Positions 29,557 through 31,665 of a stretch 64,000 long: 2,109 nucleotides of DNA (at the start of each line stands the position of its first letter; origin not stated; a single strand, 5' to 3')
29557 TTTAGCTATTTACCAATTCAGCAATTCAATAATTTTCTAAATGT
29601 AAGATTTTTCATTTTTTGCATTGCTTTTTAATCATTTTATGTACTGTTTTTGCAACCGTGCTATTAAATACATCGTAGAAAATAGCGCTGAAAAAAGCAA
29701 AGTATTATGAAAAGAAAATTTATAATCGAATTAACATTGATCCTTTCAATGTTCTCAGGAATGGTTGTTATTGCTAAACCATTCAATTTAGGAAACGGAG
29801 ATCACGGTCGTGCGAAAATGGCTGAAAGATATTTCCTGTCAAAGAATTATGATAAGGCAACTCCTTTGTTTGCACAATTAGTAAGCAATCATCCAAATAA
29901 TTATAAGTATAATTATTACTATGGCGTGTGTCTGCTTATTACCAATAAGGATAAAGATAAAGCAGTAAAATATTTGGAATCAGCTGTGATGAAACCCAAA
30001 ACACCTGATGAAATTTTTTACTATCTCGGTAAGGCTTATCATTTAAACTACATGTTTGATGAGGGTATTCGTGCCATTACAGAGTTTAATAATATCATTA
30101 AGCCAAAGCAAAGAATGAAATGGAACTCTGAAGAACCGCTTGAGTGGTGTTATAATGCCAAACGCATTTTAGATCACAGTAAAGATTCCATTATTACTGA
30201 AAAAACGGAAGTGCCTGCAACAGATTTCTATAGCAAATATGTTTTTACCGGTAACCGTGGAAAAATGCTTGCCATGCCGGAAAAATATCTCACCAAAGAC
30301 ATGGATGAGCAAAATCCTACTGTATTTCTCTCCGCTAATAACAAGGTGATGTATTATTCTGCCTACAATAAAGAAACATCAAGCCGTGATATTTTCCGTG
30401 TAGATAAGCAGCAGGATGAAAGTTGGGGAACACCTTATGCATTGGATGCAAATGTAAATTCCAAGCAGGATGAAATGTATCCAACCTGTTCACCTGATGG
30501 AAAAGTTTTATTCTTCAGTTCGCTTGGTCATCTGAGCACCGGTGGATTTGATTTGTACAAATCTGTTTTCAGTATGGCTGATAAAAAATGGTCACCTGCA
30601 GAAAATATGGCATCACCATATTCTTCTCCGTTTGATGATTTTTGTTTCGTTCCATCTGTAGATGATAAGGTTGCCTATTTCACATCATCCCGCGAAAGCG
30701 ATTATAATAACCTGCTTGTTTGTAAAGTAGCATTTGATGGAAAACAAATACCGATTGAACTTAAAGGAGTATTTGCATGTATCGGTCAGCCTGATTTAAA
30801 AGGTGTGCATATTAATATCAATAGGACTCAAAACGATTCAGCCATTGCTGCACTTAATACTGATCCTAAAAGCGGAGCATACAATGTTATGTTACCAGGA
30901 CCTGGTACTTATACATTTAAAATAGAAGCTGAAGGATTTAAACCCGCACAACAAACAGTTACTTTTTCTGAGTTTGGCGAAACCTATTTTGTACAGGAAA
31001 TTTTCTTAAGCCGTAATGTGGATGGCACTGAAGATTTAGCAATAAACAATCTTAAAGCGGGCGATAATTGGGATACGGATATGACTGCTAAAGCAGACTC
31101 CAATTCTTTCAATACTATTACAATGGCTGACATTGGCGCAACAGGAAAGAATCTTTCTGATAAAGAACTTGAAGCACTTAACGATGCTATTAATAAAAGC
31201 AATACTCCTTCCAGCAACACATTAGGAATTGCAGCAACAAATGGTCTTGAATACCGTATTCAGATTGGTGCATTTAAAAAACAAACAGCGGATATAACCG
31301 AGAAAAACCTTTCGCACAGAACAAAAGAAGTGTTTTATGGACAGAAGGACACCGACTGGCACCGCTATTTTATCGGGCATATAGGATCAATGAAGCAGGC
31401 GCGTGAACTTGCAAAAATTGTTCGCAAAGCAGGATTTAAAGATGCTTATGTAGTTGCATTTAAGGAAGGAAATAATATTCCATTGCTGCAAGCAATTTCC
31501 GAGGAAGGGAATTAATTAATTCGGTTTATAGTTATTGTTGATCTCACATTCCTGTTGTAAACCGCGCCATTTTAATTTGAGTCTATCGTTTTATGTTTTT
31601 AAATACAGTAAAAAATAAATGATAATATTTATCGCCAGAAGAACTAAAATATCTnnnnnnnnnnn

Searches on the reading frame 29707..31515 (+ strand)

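Call 83: search_protein_families(library=pfam, proteins=[window:29707-31515:+], max_evalue=1)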
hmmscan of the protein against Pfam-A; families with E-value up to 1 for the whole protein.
window:29707-31515:+ (602 aa): 15 families
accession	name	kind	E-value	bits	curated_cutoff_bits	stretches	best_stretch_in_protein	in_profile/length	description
PF07676.18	PD40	-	1e-08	35.3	20.9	1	250-284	5-37/38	WD40-like Beta Propeller Repeat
PF05036.18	SPOR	-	1.7e-05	25.5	21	1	516-583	5-75/76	SPOR domain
PF13432.12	TPR_16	-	8e-05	23.4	32.7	1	47-98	12-60/65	Tetratricopeptide repeat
PF25062.1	ARM_TT21_N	-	0.00011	22.4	40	1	40-114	108-179/222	Tetratricopeptide repeat protein 21 N-terminal ARM repeat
PF13620.12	CarboxypepD_reg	-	0.00035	21.3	32.3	1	364-422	14-71/82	Carboxypeptidase regulatory-like domain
PF13428.12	TPR_14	-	0.0006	20.7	23.5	1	36-73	5-42/44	Tetratricopeptide repeat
PF13174.12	TPR_6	-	0.0011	19.9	26.3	0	41-64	9-32/33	Tetratricopeptide repeat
PF12895.13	ANAPC3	-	0.004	17.8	27.2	1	46-125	3-80/82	Anaphase-promoting complex, cyclosome, subunit 3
PF14559.12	TPR_19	-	0.0044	17.8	25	1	44-95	3-53/68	Tetratricopeptide repeat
PF25064.1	ARM_TT21_5th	-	0.0052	17.5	27.8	1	38-130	7-98/117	TT21 fifth ARM repeats domain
PF07719.23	TPR_2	-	0.0071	16.8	27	0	38-65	7-34/34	Tetratricopeptide repeat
PF13431.12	TPR_17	-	0.0089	16.7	24.4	1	54-86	1-32/34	Tetratricopeptide repeat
PF08308.17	PEGA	-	0.016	15.5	20.8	1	399-427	34-61/71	PEGA domain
PF22902.2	NOMO1-like_9th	-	0.03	14.6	27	1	361-411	10-60/75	BOS complex subunit NOMO1-like, beta sandwich domain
PF13715.12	CarbopepD_reg_2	-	0.05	14.1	32.2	1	364-422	14-66/88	CarboxypepD_reg-like domain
